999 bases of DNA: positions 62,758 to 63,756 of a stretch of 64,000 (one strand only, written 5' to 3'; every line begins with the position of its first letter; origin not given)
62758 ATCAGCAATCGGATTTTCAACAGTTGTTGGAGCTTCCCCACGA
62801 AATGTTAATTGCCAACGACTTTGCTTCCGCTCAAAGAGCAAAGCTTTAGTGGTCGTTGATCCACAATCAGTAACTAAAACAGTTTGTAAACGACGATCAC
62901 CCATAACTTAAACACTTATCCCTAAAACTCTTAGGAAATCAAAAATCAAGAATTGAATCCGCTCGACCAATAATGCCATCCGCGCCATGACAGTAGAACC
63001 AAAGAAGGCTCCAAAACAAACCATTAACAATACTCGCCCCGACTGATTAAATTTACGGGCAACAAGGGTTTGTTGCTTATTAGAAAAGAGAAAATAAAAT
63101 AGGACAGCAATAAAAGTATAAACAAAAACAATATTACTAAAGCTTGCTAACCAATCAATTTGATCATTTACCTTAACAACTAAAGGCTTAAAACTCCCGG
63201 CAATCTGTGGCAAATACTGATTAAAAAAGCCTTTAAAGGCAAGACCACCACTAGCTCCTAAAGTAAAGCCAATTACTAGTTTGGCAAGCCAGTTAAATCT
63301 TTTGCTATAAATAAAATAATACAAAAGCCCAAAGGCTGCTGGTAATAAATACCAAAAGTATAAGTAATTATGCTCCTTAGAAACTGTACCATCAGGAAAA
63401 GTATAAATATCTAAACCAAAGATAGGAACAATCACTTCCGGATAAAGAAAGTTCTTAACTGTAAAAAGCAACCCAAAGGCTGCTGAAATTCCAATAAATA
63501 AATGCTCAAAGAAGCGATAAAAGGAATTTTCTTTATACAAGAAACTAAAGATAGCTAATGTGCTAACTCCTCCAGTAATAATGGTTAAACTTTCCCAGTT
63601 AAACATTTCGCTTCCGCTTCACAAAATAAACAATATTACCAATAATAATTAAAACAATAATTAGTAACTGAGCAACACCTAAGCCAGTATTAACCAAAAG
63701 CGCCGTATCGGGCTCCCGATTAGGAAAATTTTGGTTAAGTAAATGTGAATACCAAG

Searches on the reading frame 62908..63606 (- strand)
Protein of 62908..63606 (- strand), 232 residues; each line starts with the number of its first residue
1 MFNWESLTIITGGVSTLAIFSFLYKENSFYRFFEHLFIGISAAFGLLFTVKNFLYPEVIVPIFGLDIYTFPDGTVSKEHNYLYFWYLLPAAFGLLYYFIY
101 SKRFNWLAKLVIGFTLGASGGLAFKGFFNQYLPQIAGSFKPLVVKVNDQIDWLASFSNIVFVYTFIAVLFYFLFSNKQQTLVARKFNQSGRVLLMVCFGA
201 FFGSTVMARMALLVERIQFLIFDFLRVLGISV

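Call 104: search_protein_families(library=pfam, proteins=[window:62908-63606:-], max_evalue=0.0001)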
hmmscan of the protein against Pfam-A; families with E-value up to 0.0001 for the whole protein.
window:62908-63606:- (232 aa): 0 families

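Call 113: find_encoding_contigs(protein=window:62908-63606:-, flank=10000, max_places=1)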
Protein window:62908-63606:- (232 aa): no gene with exactly this product is on record in the collection.
